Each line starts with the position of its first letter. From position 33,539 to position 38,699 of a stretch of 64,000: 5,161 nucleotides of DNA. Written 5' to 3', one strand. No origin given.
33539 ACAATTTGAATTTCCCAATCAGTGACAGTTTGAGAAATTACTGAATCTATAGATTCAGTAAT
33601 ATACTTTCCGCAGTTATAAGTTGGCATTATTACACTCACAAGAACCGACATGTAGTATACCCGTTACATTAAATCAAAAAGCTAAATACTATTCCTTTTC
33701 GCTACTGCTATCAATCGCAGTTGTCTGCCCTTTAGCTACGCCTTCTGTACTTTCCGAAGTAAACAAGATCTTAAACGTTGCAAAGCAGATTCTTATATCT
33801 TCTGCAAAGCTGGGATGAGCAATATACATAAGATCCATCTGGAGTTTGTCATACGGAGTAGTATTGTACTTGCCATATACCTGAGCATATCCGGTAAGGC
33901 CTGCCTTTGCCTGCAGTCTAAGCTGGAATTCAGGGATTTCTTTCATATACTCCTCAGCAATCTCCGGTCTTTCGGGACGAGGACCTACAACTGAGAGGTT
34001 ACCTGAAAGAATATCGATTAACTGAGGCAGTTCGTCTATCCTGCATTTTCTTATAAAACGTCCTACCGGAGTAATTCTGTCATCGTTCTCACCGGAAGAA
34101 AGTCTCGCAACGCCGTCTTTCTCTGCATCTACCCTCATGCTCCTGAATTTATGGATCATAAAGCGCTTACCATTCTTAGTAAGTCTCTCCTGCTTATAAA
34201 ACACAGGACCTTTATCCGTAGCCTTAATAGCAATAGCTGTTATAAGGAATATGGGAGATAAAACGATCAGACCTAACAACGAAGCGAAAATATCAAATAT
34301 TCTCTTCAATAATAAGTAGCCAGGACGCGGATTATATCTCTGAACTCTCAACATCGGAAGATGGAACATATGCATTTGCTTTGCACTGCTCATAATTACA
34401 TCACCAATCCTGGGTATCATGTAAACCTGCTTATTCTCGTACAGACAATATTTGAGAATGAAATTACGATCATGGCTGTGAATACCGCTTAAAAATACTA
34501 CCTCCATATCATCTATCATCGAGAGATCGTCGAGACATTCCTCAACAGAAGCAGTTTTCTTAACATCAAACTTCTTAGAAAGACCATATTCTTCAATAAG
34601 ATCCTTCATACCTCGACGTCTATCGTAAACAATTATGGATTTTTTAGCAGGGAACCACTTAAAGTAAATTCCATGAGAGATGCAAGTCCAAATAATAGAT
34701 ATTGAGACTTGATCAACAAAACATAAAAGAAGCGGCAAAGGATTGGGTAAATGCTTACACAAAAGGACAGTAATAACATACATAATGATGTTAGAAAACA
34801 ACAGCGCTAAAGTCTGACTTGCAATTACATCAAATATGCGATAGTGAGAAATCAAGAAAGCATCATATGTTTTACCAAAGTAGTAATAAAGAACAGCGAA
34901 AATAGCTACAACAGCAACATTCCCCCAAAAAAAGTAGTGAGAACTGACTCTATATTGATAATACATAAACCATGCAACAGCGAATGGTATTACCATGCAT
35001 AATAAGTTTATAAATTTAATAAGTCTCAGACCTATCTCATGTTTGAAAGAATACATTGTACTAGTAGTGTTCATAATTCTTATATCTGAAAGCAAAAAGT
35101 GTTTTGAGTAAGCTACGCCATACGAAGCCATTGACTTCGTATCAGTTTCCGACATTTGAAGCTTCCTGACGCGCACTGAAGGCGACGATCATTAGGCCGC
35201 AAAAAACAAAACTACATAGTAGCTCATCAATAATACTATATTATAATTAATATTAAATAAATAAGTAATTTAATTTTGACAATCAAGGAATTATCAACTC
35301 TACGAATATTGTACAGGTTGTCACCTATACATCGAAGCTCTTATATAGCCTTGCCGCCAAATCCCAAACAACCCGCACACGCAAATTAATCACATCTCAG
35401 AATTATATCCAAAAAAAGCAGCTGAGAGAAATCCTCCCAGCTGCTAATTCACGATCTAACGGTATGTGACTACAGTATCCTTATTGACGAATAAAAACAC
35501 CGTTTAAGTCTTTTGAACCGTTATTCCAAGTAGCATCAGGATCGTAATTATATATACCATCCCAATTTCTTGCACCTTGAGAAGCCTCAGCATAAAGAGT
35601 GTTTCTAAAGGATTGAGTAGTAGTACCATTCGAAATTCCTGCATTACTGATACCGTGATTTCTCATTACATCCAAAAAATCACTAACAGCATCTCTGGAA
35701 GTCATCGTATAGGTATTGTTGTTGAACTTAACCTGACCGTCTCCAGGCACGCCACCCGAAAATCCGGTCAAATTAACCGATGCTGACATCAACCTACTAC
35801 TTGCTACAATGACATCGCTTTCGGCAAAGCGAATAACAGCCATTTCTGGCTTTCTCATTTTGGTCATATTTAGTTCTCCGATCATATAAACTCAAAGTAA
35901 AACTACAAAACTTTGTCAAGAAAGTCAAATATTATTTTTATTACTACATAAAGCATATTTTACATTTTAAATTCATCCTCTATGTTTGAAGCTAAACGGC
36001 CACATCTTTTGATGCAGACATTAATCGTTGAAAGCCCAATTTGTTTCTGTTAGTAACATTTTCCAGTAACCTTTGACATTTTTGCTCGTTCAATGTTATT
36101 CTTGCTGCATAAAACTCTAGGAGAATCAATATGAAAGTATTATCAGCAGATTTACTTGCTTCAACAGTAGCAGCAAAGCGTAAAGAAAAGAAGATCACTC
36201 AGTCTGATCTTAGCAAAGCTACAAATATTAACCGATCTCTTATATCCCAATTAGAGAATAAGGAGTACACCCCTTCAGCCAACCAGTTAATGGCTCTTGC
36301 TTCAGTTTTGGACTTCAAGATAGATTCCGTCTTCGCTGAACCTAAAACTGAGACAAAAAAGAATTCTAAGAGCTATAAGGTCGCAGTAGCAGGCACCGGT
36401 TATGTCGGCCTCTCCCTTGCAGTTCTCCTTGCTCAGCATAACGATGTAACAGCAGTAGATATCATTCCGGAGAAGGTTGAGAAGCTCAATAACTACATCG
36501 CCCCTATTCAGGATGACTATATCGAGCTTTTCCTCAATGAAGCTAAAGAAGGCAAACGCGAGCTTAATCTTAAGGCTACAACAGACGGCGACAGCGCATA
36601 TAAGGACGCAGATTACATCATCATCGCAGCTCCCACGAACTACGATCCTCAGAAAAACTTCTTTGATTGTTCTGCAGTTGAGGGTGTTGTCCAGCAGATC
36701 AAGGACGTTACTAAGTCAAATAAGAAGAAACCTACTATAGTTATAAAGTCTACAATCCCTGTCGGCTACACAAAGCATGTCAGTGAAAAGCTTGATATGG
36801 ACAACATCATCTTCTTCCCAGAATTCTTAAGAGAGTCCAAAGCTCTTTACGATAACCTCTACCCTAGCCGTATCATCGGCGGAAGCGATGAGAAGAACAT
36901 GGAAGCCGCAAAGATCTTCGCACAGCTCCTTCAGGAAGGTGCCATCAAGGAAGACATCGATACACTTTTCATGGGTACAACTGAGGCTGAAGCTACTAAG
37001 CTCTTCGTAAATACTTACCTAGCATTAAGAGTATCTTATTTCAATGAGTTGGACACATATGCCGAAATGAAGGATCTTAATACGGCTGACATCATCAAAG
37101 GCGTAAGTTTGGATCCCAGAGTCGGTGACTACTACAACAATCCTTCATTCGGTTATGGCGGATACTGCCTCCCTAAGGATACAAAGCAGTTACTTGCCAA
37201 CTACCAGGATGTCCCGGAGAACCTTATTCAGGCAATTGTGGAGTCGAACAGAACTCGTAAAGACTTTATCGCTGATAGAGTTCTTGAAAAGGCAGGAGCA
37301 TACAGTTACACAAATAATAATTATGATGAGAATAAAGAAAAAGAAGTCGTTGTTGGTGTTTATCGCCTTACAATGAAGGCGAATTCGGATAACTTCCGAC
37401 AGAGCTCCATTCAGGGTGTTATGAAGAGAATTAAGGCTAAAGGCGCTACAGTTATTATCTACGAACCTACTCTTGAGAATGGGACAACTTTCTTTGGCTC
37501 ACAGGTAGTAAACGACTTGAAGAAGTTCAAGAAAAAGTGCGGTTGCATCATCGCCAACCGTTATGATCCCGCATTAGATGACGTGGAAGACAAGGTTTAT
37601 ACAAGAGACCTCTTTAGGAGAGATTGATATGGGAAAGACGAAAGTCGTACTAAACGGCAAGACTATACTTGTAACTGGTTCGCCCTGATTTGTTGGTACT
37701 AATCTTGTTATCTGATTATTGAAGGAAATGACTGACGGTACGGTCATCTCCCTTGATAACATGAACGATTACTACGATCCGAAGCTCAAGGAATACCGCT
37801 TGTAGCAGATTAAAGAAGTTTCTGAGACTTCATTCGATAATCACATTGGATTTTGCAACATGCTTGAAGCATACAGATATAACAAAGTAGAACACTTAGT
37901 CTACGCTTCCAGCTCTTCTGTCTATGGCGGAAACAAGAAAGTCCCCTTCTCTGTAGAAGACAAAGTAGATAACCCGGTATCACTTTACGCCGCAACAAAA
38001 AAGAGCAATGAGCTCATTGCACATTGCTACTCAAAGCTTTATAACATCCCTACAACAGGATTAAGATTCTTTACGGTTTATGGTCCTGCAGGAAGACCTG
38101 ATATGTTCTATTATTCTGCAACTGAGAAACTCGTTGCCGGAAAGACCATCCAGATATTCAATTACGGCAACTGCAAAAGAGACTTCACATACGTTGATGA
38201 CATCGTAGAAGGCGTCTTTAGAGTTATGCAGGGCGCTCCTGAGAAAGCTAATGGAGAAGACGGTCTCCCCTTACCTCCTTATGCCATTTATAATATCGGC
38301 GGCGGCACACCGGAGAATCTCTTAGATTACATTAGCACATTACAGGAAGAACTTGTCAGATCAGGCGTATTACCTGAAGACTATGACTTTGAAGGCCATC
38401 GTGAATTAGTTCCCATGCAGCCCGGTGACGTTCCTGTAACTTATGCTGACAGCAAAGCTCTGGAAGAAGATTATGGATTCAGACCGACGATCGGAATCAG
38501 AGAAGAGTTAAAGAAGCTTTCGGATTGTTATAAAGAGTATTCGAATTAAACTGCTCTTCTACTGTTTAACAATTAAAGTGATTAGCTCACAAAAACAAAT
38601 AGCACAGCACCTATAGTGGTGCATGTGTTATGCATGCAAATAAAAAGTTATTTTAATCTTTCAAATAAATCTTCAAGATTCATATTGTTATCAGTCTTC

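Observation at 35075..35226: Conserved 5' leader of about 150 nt duplicated upstream of both polysaccharide priming units (copy A): candidate novel cis-regulatory RNA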

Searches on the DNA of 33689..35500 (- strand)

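Call 6: search_rna_families(source=window, start=34900, end=35500, threshold=evalue, max_evalue=10)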
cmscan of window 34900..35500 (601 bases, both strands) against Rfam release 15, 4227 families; matches with E-value up to 10: 7.
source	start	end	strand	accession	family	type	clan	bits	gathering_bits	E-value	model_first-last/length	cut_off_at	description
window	35066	35108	-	RF02388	sau-30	Gene; sRNA;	-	19.8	70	1.7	1-64/64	no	Staphylococcus sRNA sau-30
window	35415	35488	-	RF01820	RsaE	Gene; sRNA;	-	17.5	79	2.5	1-112/112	no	RNA Staph. aureus E (RoxS)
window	35390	35469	-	RF04056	mir-982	Gene; miRNA;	-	16.6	70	6.1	1-89/89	no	mir-982 microRNA precursor family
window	34951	35041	+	RF01860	Afu_455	Gene; snRNA; snoRNA; CD-box;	-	15.3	48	5.7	1-92/92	no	A. fumigatus snoRNA Afu_455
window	35035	35119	+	RF02615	BSR0626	Gene; sRNA;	-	14.1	155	8.5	1-128/128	no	Brucella sRNA 0626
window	34977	35107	-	RF00077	SraB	Gene; sRNA;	-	12.1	130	9.8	1-169/169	no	SraB RNA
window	34939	35039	+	RF01295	SCARNA7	Gene; snRNA; snoRNA; scaRNA;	-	8.4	65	7.9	1-330/330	no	Small Cajal body-specific RNA 7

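Call 59: search_with_rna_model(model_id=R1, sources=[L001, L004, L005, L006, L007, L008, L009, L010, L011, L012, L013, L014, L059, L060, L061, L066, L073, L080, L082, L087, L090, L092, L093, L094, L095, L096, L097, L098, L099, L100, L101, L102, L103, L104, L105, L106, L107, L108, L109, L110, L111, L112, L113, L114, L115, L116, L117, L118, L119, L120, L121, L122, L123, L124, L125, L126, L127, L128, L129, L130, L131, L132, L133, L134, L135, L136, L137, L138, L139], max_evalue=0.1)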
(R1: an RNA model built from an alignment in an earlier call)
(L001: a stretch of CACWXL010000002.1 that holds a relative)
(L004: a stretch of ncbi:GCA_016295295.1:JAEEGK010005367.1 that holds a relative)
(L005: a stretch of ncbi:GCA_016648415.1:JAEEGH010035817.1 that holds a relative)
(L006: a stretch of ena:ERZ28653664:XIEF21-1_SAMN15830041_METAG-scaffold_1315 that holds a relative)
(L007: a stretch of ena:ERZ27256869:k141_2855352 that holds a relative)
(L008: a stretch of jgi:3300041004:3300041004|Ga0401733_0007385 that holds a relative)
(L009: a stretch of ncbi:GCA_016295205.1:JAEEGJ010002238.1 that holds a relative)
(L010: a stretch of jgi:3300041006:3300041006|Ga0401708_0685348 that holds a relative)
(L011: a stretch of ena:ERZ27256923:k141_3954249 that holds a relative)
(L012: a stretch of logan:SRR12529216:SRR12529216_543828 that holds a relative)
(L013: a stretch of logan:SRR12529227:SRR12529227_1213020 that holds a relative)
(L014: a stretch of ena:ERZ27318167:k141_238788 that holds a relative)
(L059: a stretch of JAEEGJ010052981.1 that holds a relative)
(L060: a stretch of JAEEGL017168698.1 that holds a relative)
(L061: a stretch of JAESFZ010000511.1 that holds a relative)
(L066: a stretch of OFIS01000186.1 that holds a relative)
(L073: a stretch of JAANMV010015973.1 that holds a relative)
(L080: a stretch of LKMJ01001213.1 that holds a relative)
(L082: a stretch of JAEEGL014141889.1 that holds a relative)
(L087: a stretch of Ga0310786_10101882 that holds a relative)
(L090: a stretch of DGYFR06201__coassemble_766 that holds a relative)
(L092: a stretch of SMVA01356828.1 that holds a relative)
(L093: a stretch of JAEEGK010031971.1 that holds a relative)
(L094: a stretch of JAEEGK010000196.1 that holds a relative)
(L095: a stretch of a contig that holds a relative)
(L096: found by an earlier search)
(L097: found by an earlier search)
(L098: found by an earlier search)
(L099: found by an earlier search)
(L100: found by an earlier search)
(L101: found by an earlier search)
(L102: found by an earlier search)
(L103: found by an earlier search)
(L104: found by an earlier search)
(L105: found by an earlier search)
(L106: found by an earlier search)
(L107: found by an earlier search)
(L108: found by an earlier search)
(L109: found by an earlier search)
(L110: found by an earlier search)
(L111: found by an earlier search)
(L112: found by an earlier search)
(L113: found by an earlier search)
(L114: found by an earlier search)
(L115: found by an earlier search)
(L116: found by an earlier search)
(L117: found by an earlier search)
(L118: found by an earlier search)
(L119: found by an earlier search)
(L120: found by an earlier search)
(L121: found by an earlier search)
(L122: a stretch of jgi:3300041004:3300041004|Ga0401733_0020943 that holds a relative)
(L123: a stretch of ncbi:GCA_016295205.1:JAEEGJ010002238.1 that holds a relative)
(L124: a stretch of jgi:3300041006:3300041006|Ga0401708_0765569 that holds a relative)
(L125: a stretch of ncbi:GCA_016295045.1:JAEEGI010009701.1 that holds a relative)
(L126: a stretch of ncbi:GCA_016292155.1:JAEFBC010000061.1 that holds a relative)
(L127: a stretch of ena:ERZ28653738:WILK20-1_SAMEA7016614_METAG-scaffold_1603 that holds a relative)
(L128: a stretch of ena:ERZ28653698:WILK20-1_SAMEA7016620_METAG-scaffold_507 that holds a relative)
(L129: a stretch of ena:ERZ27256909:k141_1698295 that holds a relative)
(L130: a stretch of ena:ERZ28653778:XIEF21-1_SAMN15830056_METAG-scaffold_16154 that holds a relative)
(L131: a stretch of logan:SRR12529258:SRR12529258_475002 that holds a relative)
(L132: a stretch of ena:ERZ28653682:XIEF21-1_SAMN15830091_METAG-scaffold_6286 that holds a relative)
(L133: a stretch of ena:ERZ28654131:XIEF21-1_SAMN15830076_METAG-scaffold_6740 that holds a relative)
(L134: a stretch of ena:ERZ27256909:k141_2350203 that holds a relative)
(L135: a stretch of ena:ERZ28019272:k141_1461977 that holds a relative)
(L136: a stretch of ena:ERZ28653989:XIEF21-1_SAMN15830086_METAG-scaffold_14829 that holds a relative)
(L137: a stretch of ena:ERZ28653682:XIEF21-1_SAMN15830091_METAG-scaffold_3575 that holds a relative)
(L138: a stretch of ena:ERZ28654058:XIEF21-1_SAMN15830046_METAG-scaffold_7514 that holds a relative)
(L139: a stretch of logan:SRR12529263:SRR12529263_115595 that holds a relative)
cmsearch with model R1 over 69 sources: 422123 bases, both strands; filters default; matches with E-value up to 0.1: 30.
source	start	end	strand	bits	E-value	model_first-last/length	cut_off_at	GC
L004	3978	4093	+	101.1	5.5e-22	1-125/125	no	0.49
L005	5710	5825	+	101.1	5.5e-22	1-125/125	no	0.49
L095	1503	1618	+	101.1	5.5e-22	1-125/125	no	0.49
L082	1324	1439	+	100.2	9.1e-22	1-125/125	no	0.47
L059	2311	2426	+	100.1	9.9e-22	1-125/125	no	0.49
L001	3609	3724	-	98.7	2.2e-21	1-125/125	no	0.48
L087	517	634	+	96.6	7.2e-21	1-125/125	no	0.5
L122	1925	2043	+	94.2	2.9e-20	1-125/125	no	0.5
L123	1925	2043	+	94.2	2.9e-20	1-125/125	no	0.5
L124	1925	2043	+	94.2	2.9e-20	1-125/125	no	0.5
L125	1925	2043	+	94.2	2.9e-20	1-125/125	no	0.5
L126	449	567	+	94.2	2.9e-20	1-125/125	no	0.5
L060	373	487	+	93.9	3.4e-20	1-125/125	no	0.5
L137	2352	2468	+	92.6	7.2e-20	1-125/125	no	0.48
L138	1507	1623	+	92.6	7.2e-20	1-125/125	no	0.48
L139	89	205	+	92.6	7.2e-20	1-125/125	no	0.48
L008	2277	2392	+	91.1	1.8e-19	1-125/125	no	0.47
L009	2277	2392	+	91.1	1.8e-19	1-125/125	no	0.47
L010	754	869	+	91.1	1.8e-19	1-125/125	no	0.47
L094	5430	5545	-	91.1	1.8e-19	1-125/125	no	0.47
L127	1845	1962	+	87.4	1.4e-18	1-125/125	no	0.43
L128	1845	1962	+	87.4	1.4e-18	1-125/125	no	0.43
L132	2359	2474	+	86.1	2.9e-18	1-125/125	no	0.5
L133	2359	2474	+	86.1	2.9e-18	1-125/125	no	0.5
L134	359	474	+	86.1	2.9e-18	1-125/125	no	0.5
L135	359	474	+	86.1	2.9e-18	1-125/125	no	0.5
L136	273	388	+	86.1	2.9e-18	1-125/125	no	0.5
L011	1852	1960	+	62.9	1.8e-12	1-125/125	no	0.5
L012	1852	1960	+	62.9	1.8e-12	1-125/125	no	0.5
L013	139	247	+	62.9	1.8e-12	1-125/125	no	0.5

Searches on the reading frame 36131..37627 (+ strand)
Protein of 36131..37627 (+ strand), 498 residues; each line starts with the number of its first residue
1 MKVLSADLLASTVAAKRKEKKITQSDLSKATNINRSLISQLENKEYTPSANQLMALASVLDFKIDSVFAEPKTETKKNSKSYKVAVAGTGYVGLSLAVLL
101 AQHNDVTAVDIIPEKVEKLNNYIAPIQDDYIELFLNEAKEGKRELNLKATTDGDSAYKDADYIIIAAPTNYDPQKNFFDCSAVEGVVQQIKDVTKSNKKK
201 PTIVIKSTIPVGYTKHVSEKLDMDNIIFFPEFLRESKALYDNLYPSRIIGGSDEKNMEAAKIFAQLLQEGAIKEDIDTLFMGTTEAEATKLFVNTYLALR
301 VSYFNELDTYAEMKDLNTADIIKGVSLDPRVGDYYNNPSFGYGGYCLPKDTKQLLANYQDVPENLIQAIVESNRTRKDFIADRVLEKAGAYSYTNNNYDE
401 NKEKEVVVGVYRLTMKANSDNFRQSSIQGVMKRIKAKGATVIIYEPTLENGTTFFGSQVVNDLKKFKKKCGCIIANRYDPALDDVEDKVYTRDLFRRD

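Call 8: search_protein_families(library=pfam, proteins=[window:36131-37627:+])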
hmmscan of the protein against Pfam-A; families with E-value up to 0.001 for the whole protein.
window:36131-37627:+ (498 aa): 11 families
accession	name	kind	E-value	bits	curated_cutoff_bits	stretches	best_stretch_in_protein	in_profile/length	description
PF03721.20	UDPG_MGDP_dh_N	-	1.2e-32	113.4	27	1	83-259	2-182/187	UDP-glucose/GDP-mannose dehydrogenase family, NAD binding domain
PF00984.24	UDPG_MGDP_dh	-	1.3e-25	89.7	25.4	1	285-374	2-93/94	UDP-glucose/GDP-mannose dehydrogenase family, central domain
PF03720.21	UDPG_MGDP_dh_C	-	2.1e-12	47.7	30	1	409-486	1-81/103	UDP-glucose/GDP-mannose dehydrogenase family, UDP binding domain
PF01381.28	HTH_3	-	9.2e-11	42.1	23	1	14-65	2-53/55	Helix-turn-helix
PF13443.12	HTH_26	-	1.2e-07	32.3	22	1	18-64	7-54/63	Cro/C1-type HTH DNA-binding domain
PF12844.13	HTH_19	-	7.2e-07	29.5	30.2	1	17-60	8-51/64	Helix-turn-helix domain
PF02737.24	3HCDH_N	-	1.2e-06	29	22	1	83-179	1-98/180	3-hydroxyacyl-CoA dehydrogenase, NAD binding domain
PF01210.29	NAD_Gly3P_dh_N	-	0.00018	22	23.1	1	83-171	1-81/158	NAD-dependent glycerol-3-phosphate dehydrogenase N-terminus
PF13744.12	HTH_37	-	0.00038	20.6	27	1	9-65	19-76/80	Helix-turn-helix domain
PF13560.12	HTH_31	-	0.00048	20.8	27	1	9-62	2-56/64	Helix-turn-helix domain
PF02254.24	TrkA_N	-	0.0005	20.8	23.8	0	84-121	1-39/116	TrkA-N domain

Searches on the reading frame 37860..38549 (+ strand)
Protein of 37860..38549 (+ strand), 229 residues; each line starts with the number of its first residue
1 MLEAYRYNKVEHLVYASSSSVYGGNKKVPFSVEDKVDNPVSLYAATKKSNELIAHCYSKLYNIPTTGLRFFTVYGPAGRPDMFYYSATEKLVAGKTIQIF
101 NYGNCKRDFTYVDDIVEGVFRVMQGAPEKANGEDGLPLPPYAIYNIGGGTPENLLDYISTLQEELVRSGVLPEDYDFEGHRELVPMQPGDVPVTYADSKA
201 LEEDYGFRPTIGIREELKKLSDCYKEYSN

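Call 8: search_protein_families(library=pfam, proteins=[window:37860-38549:+])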
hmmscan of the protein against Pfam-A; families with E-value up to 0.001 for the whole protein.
window:37860-38549:+ (229 aa): 4 families
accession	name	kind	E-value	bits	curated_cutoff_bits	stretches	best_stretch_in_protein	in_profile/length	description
PF01370.27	Epimerase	-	6.6e-27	94.9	20.9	1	1-133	98-235/240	NAD dependent epimerase/dehydratase family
PF16363.11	GDP_Man_Dehyd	-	1.5e-20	74.4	27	1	1-219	109-331/332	GDP-mannose 4,6 dehydratase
PF04321.23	RmlD_sub_bind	-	6e-06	26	27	1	12-128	95-202/287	RmlD substrate binding domain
PF01073.25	3Beta_HSD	-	5.1e-05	22.9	22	1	2-116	100-222/280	3-beta hydroxysteroid dehydrogenase/isomerase family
